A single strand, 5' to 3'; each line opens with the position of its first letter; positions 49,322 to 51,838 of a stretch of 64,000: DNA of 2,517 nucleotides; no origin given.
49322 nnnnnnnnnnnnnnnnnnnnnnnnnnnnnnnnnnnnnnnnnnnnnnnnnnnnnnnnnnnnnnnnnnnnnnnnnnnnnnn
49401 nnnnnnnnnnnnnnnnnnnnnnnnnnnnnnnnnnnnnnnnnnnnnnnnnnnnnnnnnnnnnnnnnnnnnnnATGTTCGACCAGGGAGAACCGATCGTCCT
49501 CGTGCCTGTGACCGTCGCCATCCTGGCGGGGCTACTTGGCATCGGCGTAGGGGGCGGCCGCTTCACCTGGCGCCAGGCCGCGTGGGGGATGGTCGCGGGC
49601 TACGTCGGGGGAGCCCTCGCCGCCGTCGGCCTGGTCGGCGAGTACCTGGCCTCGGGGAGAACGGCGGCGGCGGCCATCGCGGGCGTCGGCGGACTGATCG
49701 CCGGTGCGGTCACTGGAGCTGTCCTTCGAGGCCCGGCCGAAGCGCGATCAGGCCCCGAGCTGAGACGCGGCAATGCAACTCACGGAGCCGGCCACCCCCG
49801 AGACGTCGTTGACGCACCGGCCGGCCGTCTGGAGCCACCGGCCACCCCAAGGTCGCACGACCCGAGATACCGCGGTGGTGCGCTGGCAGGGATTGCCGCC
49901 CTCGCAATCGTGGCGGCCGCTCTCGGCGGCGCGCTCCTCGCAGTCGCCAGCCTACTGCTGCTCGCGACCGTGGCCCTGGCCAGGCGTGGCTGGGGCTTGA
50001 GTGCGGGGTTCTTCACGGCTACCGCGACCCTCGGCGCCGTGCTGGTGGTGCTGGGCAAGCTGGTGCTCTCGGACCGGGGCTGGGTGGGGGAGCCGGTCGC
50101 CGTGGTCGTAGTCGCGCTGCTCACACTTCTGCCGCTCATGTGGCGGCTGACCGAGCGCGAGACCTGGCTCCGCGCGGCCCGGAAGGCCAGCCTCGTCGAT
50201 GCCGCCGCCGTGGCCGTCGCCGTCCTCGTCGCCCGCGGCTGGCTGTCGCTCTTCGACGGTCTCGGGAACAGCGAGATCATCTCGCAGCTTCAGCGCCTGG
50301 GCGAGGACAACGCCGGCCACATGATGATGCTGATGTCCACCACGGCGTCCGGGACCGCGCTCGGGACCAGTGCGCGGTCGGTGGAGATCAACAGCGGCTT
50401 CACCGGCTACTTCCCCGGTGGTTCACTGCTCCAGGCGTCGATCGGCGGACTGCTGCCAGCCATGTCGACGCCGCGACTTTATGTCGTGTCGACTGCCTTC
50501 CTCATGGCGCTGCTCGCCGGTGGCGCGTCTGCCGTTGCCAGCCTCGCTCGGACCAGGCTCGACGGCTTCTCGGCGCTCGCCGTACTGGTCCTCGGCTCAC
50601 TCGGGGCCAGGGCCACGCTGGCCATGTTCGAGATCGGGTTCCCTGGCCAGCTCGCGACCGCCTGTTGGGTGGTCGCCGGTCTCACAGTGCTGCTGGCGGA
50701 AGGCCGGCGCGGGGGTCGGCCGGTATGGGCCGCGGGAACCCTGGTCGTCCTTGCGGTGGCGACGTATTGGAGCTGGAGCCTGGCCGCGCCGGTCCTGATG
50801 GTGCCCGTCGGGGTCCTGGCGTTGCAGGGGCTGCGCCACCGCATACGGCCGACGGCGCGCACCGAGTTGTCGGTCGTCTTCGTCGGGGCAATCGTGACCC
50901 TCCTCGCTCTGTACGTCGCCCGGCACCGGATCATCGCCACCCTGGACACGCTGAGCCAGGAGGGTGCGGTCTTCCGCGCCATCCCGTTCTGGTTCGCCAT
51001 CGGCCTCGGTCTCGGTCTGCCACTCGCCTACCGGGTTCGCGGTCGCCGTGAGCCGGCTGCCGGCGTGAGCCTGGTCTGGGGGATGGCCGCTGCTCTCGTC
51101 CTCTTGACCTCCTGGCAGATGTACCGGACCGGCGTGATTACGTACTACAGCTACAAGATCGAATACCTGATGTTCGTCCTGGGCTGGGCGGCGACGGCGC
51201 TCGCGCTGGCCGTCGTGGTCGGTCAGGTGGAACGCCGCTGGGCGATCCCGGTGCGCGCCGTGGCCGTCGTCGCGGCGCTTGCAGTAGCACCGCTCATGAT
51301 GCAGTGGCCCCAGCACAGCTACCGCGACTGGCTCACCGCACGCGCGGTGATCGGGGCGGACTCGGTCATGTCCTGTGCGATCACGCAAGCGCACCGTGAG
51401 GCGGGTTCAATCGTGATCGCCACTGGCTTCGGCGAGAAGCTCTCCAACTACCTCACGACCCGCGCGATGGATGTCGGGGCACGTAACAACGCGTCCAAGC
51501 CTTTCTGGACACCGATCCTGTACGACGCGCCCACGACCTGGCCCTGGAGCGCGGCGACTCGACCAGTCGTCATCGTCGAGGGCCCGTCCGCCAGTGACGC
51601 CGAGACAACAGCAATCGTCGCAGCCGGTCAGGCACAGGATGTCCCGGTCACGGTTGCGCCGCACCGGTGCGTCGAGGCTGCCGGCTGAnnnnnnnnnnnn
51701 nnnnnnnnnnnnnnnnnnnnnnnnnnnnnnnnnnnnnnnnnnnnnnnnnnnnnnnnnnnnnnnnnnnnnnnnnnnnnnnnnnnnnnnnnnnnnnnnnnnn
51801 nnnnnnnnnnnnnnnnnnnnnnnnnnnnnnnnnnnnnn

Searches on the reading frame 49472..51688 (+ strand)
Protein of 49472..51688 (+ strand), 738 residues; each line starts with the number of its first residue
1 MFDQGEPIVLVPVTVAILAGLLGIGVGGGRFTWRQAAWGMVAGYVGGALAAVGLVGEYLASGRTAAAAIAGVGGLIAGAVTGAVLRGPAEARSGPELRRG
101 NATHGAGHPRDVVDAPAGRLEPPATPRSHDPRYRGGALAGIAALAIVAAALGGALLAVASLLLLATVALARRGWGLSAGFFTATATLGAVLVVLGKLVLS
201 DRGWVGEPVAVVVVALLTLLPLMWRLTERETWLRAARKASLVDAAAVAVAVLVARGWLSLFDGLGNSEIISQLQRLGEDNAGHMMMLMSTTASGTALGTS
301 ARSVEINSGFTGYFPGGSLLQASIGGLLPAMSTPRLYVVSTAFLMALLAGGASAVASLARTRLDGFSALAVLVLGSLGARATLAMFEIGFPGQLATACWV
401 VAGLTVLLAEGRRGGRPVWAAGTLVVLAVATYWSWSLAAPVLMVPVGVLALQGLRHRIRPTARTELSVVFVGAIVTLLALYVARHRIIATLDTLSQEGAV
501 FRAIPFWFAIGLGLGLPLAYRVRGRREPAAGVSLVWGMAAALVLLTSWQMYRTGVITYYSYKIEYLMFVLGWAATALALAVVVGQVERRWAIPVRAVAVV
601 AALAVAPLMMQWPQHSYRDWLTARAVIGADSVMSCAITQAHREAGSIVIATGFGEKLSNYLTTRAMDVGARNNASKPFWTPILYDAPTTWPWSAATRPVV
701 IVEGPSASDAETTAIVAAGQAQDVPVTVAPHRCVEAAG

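Call 8: search_protein_families(library=pfam, proteins=[window:49472-51688:+], max_evalue=0.01)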
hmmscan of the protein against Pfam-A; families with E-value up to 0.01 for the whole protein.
window:49472-51688:+ (738 aa): 0 families

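Call 12: search_protein_families(library=ncbifam, proteins=[window:49472-51688:+], max_evalue=0.001)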
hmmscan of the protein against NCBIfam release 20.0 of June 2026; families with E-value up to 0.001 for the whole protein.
window:49472-51688:+ (738 aa): 0 families

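Call 19: find_homologous_proteins(query=window:49472-51688:+, max_evalue=0.001)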
Query window:49472-51688:+ (738 aa): 6 proteins with E <= 0.001 among 8000 candidates.
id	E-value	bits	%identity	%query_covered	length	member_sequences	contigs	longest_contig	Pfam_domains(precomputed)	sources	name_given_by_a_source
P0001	0.0e+0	1555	100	100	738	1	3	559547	-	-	-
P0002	8.8e-201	687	52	99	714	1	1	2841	-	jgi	jgi:hypothetical protein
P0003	2.9e-198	679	58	79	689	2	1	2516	-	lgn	-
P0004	8.1e-175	601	53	77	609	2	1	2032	-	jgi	jgi:hypothetical protein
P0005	2.1e-144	501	43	94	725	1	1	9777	-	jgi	jgi:hypothetical protein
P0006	2.6e-143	497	46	88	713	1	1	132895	-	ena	-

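Call 22: find_encoding_contigs(protein=P0006, flank=10000, max_places=2)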
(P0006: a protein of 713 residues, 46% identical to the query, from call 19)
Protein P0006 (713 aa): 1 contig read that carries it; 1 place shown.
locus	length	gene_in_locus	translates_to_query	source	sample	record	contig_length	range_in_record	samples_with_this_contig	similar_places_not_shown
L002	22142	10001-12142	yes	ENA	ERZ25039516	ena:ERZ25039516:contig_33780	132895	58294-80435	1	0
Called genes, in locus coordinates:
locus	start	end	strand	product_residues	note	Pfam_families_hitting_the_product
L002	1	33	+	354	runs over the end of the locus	PF13439:Glyco_transf_4, PF13579:Glyco_trans_4_4, PF20706:GT4-conflict, PF00534:Glycos_transf_1, PF13524:Glyco_trans_1_2 (weak), PF13692:Glyco_trans_1_4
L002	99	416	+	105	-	PF00483:NTP_transferase, PF12804:NTP_transf_3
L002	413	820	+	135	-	PF00483:NTP_transferase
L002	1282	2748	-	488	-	-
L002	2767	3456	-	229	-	-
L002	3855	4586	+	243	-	-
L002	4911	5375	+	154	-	PF04989:RMNT_CmcI, PF13578:Methyltransf_24 (faint)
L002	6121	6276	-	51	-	-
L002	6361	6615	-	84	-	-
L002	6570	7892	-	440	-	-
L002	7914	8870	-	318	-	PF04321:RmlD_sub_bind (weak), PF01370:Epimerase, PF16363:GDP_Man_Dehyd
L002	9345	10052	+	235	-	PF01370:Epimerase, PF16363:GDP_Man_Dehyd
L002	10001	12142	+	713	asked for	-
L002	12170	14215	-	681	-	-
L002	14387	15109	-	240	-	PF00535:Glycos_transf_2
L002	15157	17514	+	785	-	PF00534:Glycos_transf_1, PF13692:Glyco_trans_1_4, PF13524:Glyco_trans_1_2 (weak)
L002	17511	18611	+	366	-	PF01041:DegT_DnrJ_EryC1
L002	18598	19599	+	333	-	PF00535:Glycos_transf_2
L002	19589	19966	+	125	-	PF04138:GtrA_DPMS_TM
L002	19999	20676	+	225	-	-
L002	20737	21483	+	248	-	PF00132:Hexapep (weak), PF05523:FdtA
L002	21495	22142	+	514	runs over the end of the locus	-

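Call 27: find_related_loci(query=A1, collection=genome_contigs, flank=10000)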
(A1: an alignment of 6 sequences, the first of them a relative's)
Query A1 (738 aa) in genome_contigs; peptide patterns used: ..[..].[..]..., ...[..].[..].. (x = any residue, [..] = any of these).
61 stretches matched a pattern; 1 encode a relative of the query (tblastn E <= 1e-3); 1 distinct loci.
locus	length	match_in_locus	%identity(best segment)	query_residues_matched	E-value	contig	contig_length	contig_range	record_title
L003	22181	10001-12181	40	10-735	4e-115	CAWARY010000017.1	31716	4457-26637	MAG: uncultured Actinomycetota bacterium isolate MFD02581.bin.1.161 genome assembly, contig: contig_48071, whole genome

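Call 33: search_protein_families(library=pfam, proteins=[L003:1832-3343:+, L003:3247-5337:+, L003:6660-7853:+, L003:12127-13329:+, L003:13305-15281:+, L003:15113-16306:+], max_evalue=0.001)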
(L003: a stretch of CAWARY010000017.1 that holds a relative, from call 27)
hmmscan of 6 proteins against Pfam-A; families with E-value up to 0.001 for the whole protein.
L003:1832-3343:+ (503 aa): 0 families

L003:3247-5337:+ (696 aa): 4 families
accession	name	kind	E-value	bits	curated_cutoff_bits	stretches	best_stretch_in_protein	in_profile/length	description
PF00733.27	Asn_synthase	-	6.3e-70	237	21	1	312-687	3-353/354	Asparagine synthase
PF13537.11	GATase_7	-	3.2e-44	150.3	25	1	113-233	1-122/123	Glutamine amidotransferase domain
PF13522.11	GATase_6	-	7.2e-40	136.5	27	1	107-228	10-130/130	Glutamine amidotransferase domain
PF12481.13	DUF3700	-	0.00031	20.7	27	1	135-230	76-174/228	Aluminium induced protein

L003:6660-7853:+ (397 aa): 1 family
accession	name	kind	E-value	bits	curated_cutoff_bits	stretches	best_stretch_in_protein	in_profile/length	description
PF02350.25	Epimerase_2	-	3e-87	293.2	30.6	1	66-388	8-346/347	UDP-N-acetylglucosamine 2-epimerase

L003:12127-13329:+ (400 aa): 0 families

L003:13305-15281:+ (658 aa): 0 families

L003:15113-16306:+ (397 aa): 0 families

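Call 35: search_protein_representatives(protein=window:49472-51688:+)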
Query: 738 residues. Proteins with E-value up to 0.001 (for the whole library): 28; up to 1e-10: 24; up to 1e-30: 19. The best 28 are listed.
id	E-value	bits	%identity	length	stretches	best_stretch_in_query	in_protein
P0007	1.5e-173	595.3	80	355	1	385-737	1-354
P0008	5.2e-171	586.9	54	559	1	178-733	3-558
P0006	8.4e-144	497.0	49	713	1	27-723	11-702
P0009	7.1e-130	451.0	44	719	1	11-725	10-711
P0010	5.5e-126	438.1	43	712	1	9-728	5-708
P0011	6.1e-126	438.0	42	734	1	11-733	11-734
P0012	2.0e-119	416.4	41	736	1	11-721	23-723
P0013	7.1e-113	394.8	45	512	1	229-729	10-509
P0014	8.5e-112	391.2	41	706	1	123-732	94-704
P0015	1.3e-102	360.8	38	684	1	37-722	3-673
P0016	2.9e-102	359.7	39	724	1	9-729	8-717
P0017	4.2e-98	345.9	38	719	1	31-728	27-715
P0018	4.9e-92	325.9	41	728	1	12-729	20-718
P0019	7.1e-86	305.5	39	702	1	137-731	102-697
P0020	2.1e-83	297.3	39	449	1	286-726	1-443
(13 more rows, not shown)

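Call 36: predict_structure(alignment_id=A1)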
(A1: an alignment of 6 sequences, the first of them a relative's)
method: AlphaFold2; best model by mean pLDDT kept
length: 738 residues; sequences in the alignment: 6
mean_pLDDT: 63.4   pTM: 0.58
mean pLDDT of the five models: 63.4, 62.9, 56.3, 55.0, 47.6
residues with pLDDT >= 90: 52; 70-90: 226; 50-70: 237; < 50: 223
segments of 3 or more residues with pLDDT < 50: 1-8, 47-66, 87-129, 306-312, 361-389, 483-514, 523-525, 552-584, 599-629
pLDDT, mean of each block of 10 residues (from residue 1): 39 64 55 62 54 41 49 53 48 40 36 33 41 70 88 90 87 83 92 86 84 91 73 68 75 74 74 58 68 55 48 66 87 86 83 69 46 47 46 77 76 63 85 70 64 62 65 60 50 35 40 51 52 60 58 43 47 47 48 51 42 38 37 77 84 75 68 63 76 86 89 92 90 63
secondary structure, 60 per line:
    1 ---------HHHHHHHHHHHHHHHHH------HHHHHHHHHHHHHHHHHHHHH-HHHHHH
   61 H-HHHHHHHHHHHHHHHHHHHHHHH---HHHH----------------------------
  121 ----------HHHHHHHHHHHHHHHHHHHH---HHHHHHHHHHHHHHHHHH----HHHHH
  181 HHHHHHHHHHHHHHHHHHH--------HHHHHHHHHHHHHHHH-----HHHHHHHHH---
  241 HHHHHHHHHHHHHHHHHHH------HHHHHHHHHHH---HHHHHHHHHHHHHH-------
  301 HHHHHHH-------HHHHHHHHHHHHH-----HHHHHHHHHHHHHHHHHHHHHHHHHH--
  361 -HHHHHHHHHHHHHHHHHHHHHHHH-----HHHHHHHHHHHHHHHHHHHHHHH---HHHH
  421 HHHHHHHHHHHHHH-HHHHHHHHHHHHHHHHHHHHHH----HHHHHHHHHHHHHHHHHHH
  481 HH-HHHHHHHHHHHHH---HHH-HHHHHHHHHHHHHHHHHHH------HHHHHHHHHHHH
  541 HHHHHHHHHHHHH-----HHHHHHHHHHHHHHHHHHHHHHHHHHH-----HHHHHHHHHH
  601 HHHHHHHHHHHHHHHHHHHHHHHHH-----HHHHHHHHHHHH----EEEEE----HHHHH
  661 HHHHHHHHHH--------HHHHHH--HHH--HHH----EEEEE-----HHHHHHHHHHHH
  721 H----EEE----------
elements in order (helices of 4 or more, strands of 3 or more residues): H10-26 H33-53 H55-61 H63-85 H89-92 H131-150 H154-171 H176-199 H208-223 H229-237 H241-259 H266-276 H280-293 H301-307 H315-327 H333-358 H362-385 H391-413 H417-434 H436-457 H462-482 H484-496 H504-522 H529-553 H559-585 H591-625 H631-642 E647-651 H656-670 H679-684 E699-703 H709-721 E726-728

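Call 41: fold_search(model_id=the predicted structure, library=pdb)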
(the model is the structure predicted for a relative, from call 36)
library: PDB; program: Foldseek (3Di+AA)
matches with E <= 10: 148; with E <= 0.001: 0
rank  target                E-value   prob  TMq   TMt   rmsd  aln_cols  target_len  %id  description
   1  7zlh_A                2.0e-01  0.98  0.31  0.34   9.6       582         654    9  Cryo-EM structure of C-mannosyltransferase CeDPY19, in apo state, bound to CMT2-Fab and anti-Fab nanobody (released 2023-01-11)
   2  6kkj                  2.7e-01  0.20  0.09  0.15  22.0       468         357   14  Crystal structure of Drug:Proton Antiporter-1 (DHA1) Family SotB, in the inward open conformation (released 2020-07-29)
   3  8pn9_A                4.4e-01  0.84  0.26  0.28  10.4       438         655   12  Structure of human oligosaccharyltransferase OST-A complex bound to NGI-1 (released 2024-05-08)
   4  3rce_A                5.9e-01  0.91  0.30  0.31   9.4       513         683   11  Bacterial oligosaccharyltransferase PglB (released 2011-06-15)
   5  8b6l_I                6.1e-01  0.77  0.24  0.26  11.9       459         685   12  Subtomogram average of the human Sec61-TRAP-OSTA-translocon (released 2022-12-07)
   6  8zkn_A                6.1e-01  0.16  0.11  0.16  21.5       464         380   13  CryoEM structure of Thyroid Hormone Transporter MCT8 bound with silychristin (released 2025-04-02)
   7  9b3o                  6.4e-01  0.18  0.12  0.18  21.7       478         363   12  NorA in inward-occluded conformation (NorA-BRIL fusion) (released 2024-12-11)
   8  8xtw                  6.6e-01  0.15  0.11  0.18  22.1       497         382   14  Structure of human VAChT in complex with acetylcholine (released 2024-12-25)
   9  5ayn                  6.6e-01  0.13  0.10  0.15  22.9       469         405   13  Crystal structure of a bacterial homologue of iron transporter ferroportin in outward-facing state (released 2015-11-04)
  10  8ttf_A                7.1e-01  0.13  0.10  0.15  20.7       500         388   11  NorA double mutant - E222QD307N at pH 7.5 (released 2024-05-29)
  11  9b3l                  7.6e-01  0.14  0.11  0.17  21.3       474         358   11  NorA in occluded conformation (NorA-BRIL fusion) (released 2024-12-11)
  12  8if8_C                7.9e-01  0.77  0.30  0.35  16.7       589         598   16  Arabinosyltransferase AftA (released 2023-05-31)
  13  7d5p_A                8.2e-01  0.15  0.12  0.17  20.3       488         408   13  Structure of NorC transporter in an outward-open conformation in complex with a single-chain Indian camelid antibody (released 2021-06-09)
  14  8wvg_A                8.2e-01  0.12  0.11  0.17  20.8       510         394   12  Human VMAT2 in complex with tetrabenazine (released 2024-09-25)
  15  8jtc                  8.2e-01  0.11  0.10  0.15  20.2       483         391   14  Human VMAT2 complex with reserpine (released 2023-11-29)
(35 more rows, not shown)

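Call 45: find_related_loci(query=A2, collection=metagenome_contigs, flank=10000)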
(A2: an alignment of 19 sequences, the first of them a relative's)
Query A2 (738 aa) in metagenome_contigs; peptide patterns used: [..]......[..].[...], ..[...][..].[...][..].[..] (x = any residue, [..] = any of these).
95 stretches matched a pattern; 4 encode a relative of the query (tblastn E <= 1e-3); 4 distinct loci.
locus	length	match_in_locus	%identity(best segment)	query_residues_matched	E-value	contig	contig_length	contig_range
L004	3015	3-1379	39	264-704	2e-84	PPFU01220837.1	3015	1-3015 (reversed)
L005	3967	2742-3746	37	387-721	3e-55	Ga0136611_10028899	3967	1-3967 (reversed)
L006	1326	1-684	46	501-726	4e-52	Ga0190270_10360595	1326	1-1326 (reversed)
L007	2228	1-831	36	443-720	4e-42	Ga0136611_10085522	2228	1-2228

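Call 46: find_encoding_contigs(protein=P0005, flank=10000, max_places=2)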
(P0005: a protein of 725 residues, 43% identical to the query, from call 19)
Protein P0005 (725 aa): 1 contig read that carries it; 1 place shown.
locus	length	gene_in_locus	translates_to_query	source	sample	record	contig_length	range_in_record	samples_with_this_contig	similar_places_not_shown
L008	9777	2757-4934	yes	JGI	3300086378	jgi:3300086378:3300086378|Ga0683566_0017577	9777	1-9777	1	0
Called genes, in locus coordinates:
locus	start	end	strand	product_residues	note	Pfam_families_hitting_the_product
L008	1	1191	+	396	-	?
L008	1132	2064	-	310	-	PF00535:Glycos_transf_2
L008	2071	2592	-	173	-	PF01370:Epimerase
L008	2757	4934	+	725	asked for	-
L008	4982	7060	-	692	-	-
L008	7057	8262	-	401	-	PF00953:Glycos_transf_4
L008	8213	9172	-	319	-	PF01073:3Beta_HSD, PF01370:Epimerase, PF02719:Polysacc_synt_2, PF04321:RmlD_sub_bind (weak), PF16363:GDP_Man_Dehyd, PF07993:NAD_binding_4 (weak)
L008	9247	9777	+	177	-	?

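Call 50: search_solved_structures(query=A2, max_evalue=10)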
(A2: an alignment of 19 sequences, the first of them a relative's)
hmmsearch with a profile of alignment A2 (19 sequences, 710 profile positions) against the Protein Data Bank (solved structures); distinct sequences matched with E-value up to 10: 0.

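Call 52: predict_structure(alignment_id=A2)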
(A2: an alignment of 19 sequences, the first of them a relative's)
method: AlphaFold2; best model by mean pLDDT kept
length: 738 residues; sequences in the alignment: 19
mean_pLDDT: 86.7   pTM: 0.87
mean pLDDT of the five models: 86.7, 85.9, 84.2, 84.0, 83.0
residues with pLDDT >= 90: 431; 70-90: 220; 50-70: 41; < 50: 46
segments of 3 or more residues with pLDDT < 50: 1-7, 89-125
pLDDT, mean of each block of 10 residues (from residue 1): 46 84 71 84 82 60 70 79 65 48 43 42 53 91 96 97 96 94 98 98 97 97 91 91 94 95 97 94 96 96 92 94 96 97 98 93 77 90 88 97 96 80 97 94 94 88 88 88 86 66 73 85 86 94 91 86 93 93 84 83 81 87 91 97 96 96 97 95 95 95 97 96 96 79
secondary structure, 60 per line:
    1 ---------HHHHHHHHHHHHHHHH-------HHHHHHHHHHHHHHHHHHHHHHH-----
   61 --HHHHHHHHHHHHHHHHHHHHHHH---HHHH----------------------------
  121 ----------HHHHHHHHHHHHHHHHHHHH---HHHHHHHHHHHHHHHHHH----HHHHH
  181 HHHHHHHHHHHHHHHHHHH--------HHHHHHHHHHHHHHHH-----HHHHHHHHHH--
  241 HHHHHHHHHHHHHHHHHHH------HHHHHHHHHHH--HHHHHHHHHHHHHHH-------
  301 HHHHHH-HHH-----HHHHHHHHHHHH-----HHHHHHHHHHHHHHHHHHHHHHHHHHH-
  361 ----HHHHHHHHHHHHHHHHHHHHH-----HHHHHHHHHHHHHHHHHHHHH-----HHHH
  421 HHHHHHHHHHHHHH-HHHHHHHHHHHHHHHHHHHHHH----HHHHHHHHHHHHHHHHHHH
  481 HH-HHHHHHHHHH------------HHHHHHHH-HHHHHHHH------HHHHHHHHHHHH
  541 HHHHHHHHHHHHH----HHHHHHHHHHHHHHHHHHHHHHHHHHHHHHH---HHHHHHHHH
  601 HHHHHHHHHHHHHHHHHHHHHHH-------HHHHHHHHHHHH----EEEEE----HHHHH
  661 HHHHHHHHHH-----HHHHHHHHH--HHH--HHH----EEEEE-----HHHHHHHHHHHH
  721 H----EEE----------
elements in order (helices of 4 or more, strands of 3 or more residues): H10-25 H33-55 H63-85 H89-92 H131-150 H154-171 H176-199 H208-223 H229-238 H241-259 H266-276 H279-293 H301-306 H316-327 H333-359 H365-385 H391-411 H417-434 H436-457 H462-482 H484-493 H506-513 H515-522 H529-553 H558-588 H592-623 H631-642 E647-651 H656-670 H676-684 E699-703 H709-721 E726-728
